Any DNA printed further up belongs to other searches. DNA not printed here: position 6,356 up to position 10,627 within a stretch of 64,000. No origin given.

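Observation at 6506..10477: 1323-aa surface-anchored beta-helix protein carrying a lipase-type alpha/beta-hydrolase domain: candidate host-lipid scavenging enzyme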

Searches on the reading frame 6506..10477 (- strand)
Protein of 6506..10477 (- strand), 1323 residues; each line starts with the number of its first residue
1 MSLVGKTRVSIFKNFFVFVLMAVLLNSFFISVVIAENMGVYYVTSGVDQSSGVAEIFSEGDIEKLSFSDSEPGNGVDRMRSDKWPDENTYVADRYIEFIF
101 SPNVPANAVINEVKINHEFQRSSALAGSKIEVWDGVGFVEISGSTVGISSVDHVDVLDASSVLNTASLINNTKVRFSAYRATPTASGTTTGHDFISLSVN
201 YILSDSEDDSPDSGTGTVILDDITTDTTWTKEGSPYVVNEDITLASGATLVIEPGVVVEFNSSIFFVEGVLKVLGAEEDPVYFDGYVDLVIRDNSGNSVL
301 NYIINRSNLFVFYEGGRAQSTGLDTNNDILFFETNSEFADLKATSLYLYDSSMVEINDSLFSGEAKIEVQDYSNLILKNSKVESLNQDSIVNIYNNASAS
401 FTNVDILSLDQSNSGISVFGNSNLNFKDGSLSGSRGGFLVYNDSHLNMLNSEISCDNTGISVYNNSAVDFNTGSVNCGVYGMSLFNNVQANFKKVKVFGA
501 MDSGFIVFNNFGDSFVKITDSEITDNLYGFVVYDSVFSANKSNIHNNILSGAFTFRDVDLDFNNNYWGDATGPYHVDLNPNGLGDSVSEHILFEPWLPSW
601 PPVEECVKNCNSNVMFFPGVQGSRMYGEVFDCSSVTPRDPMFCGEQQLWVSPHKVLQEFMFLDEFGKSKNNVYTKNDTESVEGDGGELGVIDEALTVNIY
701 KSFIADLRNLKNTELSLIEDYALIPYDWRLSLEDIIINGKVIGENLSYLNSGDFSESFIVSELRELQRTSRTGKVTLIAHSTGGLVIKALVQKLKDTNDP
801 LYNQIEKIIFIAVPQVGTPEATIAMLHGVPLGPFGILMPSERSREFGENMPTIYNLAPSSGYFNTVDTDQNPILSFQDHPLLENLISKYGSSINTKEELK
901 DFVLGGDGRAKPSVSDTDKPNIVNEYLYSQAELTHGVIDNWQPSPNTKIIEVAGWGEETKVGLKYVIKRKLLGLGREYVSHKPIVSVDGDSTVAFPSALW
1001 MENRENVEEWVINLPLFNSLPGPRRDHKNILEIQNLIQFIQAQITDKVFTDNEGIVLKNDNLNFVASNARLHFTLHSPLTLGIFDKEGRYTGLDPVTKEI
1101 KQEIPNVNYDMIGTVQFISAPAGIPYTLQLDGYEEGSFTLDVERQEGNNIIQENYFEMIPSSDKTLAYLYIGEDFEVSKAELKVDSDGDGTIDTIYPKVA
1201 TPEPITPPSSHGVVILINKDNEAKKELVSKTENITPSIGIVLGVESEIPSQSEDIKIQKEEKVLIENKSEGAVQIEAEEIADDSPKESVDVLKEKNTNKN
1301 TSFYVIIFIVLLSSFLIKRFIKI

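Call 4: search_protein_families(library=pfam, proteins=[window:6506-10477:-], max_evalue=1)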
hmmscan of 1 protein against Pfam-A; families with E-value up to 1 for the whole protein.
window:6506-10477:- (1323 aa): 7 families
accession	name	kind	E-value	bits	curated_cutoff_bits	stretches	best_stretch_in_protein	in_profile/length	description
PF02450.21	LCAT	-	3.9e-10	39.9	21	1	724-1003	90-361/392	Lecithin:cholesterol acyltransferase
PF24096.1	DUF7379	-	2e-06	28.3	33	1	762-822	60-119/191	Domain of unknown function (DUF7379)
PF05990.18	DUF900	-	9.7e-05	22.4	20.5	1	750-814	71-135/232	Alpha/beta hydrolase of unknown function (DUF900)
PF05057.20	DUF676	-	0.0003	20.8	20.3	1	763-813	66-121/217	Putative serine esterase (DUF676)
PF02089.21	Palm_thioest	-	0.0051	17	26.8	1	768-822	68-117/254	Palmitoyl protein thioesterase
PF06821.19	Ser_hydrolase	-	0.051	13.9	22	1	763-826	46-103/172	Serine hydrolase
PF07819.20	PGAP1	-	0.055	13.6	24.3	1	768-819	86-133/233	PGAP1-like alpha/beta domain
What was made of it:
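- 7328..8662 (-): LCAT/LPLA2-type alpha/beta-hydrolase with accessory (membrane-binding/cap-like) parts, aa 606-1050. Pfam PF02450, 39.9 bits, cut-off 21 (call 4).
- On LCAT/LPLA2 family (Pfam PF02450): 39.9 bits against a cut-off of 21, E 3.9e-10, aa 724-1003 (call 4).
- Checked: Pfam LCAT gives E 3.9e-10 and 39.9 bits against a cut-off of 21 (call 4).
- Pfam LCAT is above its gathering score (call 4). No carbohydrate-esterase Pfam family is hit (call 4).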

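Call 5: search_protein_families(library=ncbifam, proteins=[window:6506-10477:-], max_evalue=1)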
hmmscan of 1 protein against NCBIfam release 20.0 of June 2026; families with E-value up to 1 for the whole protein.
window:6506-10477:- (1323 aa): 0 families
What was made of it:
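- Tried and rejected: NCBIfam scan of the whole protein: no family (call 5).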

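Call 6: search_solved_structures(query=window:6506-10477:-, max_evalue=1, show_alignments=3)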
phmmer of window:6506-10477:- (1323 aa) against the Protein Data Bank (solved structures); distinct sequences matched with E-value up to 1: 0.
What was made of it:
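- Tried and rejected: Single-sequence phmmer against PDB sequences: no hit (call 6).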

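Call 12: find_homologous_proteins(query=window:6506-10477:-)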
Query window:6506-10477:- (1323 aa): 30 proteins with E <= 0.001 among 8000 candidates.
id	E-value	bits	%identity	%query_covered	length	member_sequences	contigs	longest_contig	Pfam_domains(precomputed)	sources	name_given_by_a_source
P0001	0.0e+0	2760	93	100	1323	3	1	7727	PF02450.22,PF24096.3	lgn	-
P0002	0.0e+0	2546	86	100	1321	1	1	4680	PF02450.22,PF24096.3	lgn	-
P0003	0.0e+0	1944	67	100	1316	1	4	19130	PF02450.22,PF24096.3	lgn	-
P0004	0.0e+0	1926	66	100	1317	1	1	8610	PF02450.22,PF24096.3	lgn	-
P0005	0.0e+0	1719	61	100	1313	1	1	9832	PF13229.13,PF02450.22,PF24096.3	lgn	-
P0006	0.0e+0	1268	63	58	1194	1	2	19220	PF02450.22,PF28492.1,PF24096.3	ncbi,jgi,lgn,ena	jgi:pimeloyl-ACP methyl ester carboxylesterase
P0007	0.0e+0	1202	49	90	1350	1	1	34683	PF13229.13,PF02450.22,PF24096.3,PF05048.20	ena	-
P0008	9.6e-139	482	37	43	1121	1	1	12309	PF16410.11,PF02450.22,PF24096.3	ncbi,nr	ncbi:hypothetical protein HYZ82_02670, partial [Candidatus Nomurabacteria bacterium]|nr:hypothetical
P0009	3.3e-117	411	29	98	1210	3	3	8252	PF02450.22,PF24096.3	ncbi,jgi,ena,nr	ncbi:MAG: hypothetical protein US12_C0024G0002 [Parcubacteria group bacterium GW2011_GWA2_36_24]|nr:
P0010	1.9e-96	342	33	60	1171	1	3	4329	PF13229.13,PF02450.22,PF28492.1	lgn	-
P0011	1.2e-87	313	27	96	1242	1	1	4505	PF13229.13,PF02450.22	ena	-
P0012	2.0e-61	226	26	73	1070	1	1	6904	PF13229.13,PF02450.22,PF05048.20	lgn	-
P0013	2.7e-51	192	26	57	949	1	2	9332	PF02450.22,PF24096.3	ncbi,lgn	-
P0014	9.1e-33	131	25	55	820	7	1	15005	PF02450.22,PF24096.3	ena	-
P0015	3.6e-21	93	45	5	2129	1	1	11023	PF02369.23,PF25788.3,PF14292.13,PF13860.13,PF28492.1,PF18565.8,PF00082.28,PF09134.17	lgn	-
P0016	2.9e-17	80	41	6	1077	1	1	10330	PF13229.13,PF02369.23,PF28492.1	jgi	jgi:hypothetical protein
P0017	1.5e-15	74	37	6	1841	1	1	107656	PF13229.13,PF00404.25,PF18962.8,PF28492.1,PF05048.20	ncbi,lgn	-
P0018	1.6e-15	74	49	5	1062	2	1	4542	PF13229.13,PF02369.23,PF28492.1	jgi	jgi:hypothetical protein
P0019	2.0e-12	64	44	5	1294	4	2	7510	PF13229.13,PF02369.23,PF28492.1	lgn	-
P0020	2.5e-11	60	30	13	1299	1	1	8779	PF13229.13,PF28492.1,PF05048.20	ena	-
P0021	8.0e-11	58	27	17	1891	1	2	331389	PF13229.13,PF00404.25,PF18962.8,PF13860.13,PF28492.1,PF05048.20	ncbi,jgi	jgi:parallel beta-helix repeat protein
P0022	1.1e-9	55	45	5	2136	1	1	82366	PF13229.13,PF13715.13,PF00404.25,PF05593.20,PF25023.2,PF13620.13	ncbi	-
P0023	7.4e-9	52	47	4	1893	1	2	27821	PF13229.13,PF00404.25,PF13860.13,PF28492.1,PF05048.20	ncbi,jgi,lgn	-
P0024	4.6e-7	46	58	2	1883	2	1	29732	PF13229.13,PF00404.25,PF13860.13,PF28492.1,PF05048.20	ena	-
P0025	9.8e-7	45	37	5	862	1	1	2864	PF13229.13,PF28492.1,PF05048.20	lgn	-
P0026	4.8e-6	43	41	6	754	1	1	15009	PF13229.13,PF25084.2,PF05048.20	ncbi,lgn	ncbi:MAG: right-handed parallel beta-helix repeat-containing protein [Candidatus Bathyarchaeia archa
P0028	1.3e-5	41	36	5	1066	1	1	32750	PF13229.13,PF28492.1,PF05048.20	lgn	-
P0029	1.4e-4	38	42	6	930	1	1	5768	PF13229.13,PF00801.27,PF28492.1,PF00041.28,PF05048.20,PF18911.7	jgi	-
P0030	3.2e-4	36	39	5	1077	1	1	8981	PF13229.13,PF17957.8,PF28492.1,PF05048.20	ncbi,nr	ncbi:MAG: right-handed parallel beta-helix repeat-containing protein [Halobacteriales archaeon]|nr:r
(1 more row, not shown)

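Call 27: search_protein_families(library=pfam, proteins=[P0007, P0005, P0010], max_evalue=1)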
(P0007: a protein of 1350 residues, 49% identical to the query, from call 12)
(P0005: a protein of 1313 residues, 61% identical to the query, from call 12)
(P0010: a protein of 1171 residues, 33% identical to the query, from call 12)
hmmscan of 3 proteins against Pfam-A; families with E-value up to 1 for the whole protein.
P0007 (1350 aa): 8 families
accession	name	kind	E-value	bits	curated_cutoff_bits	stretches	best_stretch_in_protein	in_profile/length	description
PF13229.12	Beta_helix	-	5.1e-16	59.1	25.9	3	442-580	2-143/158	Right handed beta helix region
PF02450.21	LCAT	-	1.1e-12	48.3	21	1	754-1001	89-321/392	Lecithin:cholesterol acyltransferase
PF24096.1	DUF7379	-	2.3e-08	34.7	33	1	791-851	57-116/191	Domain of unknown function (DUF7379)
PF05048.19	NosD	-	1.5e-07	31.6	23.6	1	435-574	33-167/212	Periplasmic copper-binding protein (NosD)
PF05990.18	DUF900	-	5.7e-05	23.1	20.5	1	782-844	71-134/232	Alpha/beta hydrolase of unknown function (DUF900)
PF05057.20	DUF676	-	0.00012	22.1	20.3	1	796-849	68-127/217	Putative serine esterase (DUF676)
PF02089.21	Palm_thioest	-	0.0014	18.8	26.8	1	774-853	46-116/254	Palmitoyl protein thioesterase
PF06821.19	Ser_hydrolase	-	0.11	12.8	22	1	801-848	51-93/172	Serine hydrolase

P0005 (1313 aa): 9 families
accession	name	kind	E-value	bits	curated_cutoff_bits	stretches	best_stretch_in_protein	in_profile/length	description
PF02450.21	LCAT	-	2.3e-12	47.3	21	1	710-994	88-367/392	Lecithin:cholesterol acyltransferase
PF13229.12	Beta_helix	-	3.5e-09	36.9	25.9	2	407-556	3-156/158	Right handed beta helix region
PF24096.1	DUF7379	-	3.8e-07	30.7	33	1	749-810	59-119/191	Domain of unknown function (DUF7379)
PF05048.19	NosD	-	6.7e-05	22.9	23.6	1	400-562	34-190/212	Periplasmic copper-binding protein (NosD)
PF05990.18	DUF900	-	0.00013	21.9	20.5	1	738-800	71-134/232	Alpha/beta hydrolase of unknown function (DUF900)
PF05057.20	DUF676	-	0.00041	20.4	20.3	1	753-800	69-120/217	Putative serine esterase (DUF676)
PF02089.21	Palm_thioest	-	0.0021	18.2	26.8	1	749-810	63-117/254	Palmitoyl protein thioesterase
PF06821.19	Ser_hydrolase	-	0.02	15.3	22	1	757-813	51-102/172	Serine hydrolase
PF07819.20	PGAP1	-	0.025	14.8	24.3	1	755-807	85-133/233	PGAP1-like alpha/beta domain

P0010 (1171 aa): 9 families
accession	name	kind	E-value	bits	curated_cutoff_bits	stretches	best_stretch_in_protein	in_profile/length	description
PF02450.21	LCAT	-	1.5e-12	47.9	21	1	580-718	80-219/392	Lecithin:cholesterol acyltransferase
PF13229.12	Beta_helix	-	1.2e-09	38.4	25.9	2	151-258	3-114/158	Right handed beta helix region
PF24096.1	DUF7379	-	3e-05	24.5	33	1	604-668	56-118/191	Domain of unknown function (DUF7379)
PF05048.19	NosD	-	0.0014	18.6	23.6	1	151-245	42-139/212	Periplasmic copper-binding protein (NosD)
PF05990.18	DUF900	-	0.0019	18.1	20.5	1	604-658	79-133/232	Alpha/beta hydrolase of unknown function (DUF900)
PF15559.11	DUF4660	-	0.095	13.4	27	1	1093-1161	12-80/111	Domain of unknown function (DUF4660)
PF05057.20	DUF676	-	0.15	12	20.3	1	609-645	66-104/217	Putative serine esterase (DUF676)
PF23148.1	Gp77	-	0.18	12.8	27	0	590-635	7-52/84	Podophage GP4 fiber-tail adaptor protein gp77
PF20977.2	GatF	-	0.36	11.4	33.4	1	1090-1162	18-93/150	Glutamyl-tRNA(Gln) amidotransferase subunit F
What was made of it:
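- On LCAT/LPLA2 family (Pfam PF02450): Homologues score 47-48 bits (call 27).
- Closest known: Right-handed parallel beta-helix surface proteins and enzymes. Same: Orthologues hit PF13229 and PF05048 (call 27).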

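Call 38: find_encoding_contigs(protein=P0007, flank=10000, max_places=3)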
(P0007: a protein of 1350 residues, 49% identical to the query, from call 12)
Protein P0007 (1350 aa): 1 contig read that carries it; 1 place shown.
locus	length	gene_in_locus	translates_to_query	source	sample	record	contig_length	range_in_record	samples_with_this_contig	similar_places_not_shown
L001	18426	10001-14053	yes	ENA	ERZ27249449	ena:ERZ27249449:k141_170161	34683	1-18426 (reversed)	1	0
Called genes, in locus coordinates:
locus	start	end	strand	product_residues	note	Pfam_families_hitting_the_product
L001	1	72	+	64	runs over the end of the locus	-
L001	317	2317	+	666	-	-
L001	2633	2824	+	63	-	-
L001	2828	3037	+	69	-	-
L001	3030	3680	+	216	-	-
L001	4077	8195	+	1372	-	PF17936:Big_6 (weak)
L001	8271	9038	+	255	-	PF01471:PG_binding_1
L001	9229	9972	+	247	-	PF01797:Y1_Tnp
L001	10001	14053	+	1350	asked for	PF13229:Beta_helix, PF05048:NosD, PF13229:Beta_helix, PF02450:LCAT, PF24096:DUF7379 (weak)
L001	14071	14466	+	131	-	-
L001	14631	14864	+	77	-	-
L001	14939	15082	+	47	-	-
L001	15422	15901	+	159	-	PF00466:Ribosomal_L10, PF27436:RL10_C (faint)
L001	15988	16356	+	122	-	PF16320:Ribosomal_L12_N, PF00542:Ribosomal_L12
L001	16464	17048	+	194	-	-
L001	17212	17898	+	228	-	PF05552:MS_channel_1st_1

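Call 41: find_encoding_contigs(protein=P0009, flank=10000, max_places=3)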
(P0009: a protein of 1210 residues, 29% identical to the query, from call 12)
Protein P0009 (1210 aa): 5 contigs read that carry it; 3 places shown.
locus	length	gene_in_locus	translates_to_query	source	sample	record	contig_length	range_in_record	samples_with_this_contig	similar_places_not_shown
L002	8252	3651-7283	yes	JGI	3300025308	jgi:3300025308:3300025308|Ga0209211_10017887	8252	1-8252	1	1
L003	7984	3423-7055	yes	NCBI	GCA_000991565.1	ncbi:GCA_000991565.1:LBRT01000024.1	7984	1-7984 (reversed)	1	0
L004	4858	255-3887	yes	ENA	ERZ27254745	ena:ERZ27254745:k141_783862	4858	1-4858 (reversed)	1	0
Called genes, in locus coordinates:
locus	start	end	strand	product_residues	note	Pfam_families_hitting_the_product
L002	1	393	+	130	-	PF00692:dUTPase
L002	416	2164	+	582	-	PF03485:Arg_tRNA_synt_N, PF00750:tRNA-synt_1d, PF05746:DALR_1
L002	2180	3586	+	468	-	PF05970:PIF1, PF13245:AAA_19, PF13401:AAA_22 (weak), PF13604:AAA_30, PF21530:Pif1_2B_dom (weak)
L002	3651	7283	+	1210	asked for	PF02450:LCAT, PF24096:DUF7379 (weak)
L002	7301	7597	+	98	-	-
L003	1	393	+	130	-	PF00692:dUTPase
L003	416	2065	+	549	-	PF03485:Arg_tRNA_synt_N, PF00750:tRNA-synt_1d, PF05746:DALR_1 (weak)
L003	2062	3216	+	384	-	PF05970:PIF1, PF13245:AAA_19, PF13401:AAA_22, PF13604:AAA_30, PF21530:Pif1_2B_dom (weak)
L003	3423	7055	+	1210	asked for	PF02450:LCAT, PF24096:DUF7379 (weak)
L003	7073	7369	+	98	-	-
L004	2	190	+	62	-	?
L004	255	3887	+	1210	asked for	PF02450:LCAT, PF24096:DUF7379 (weak)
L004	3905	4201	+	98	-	-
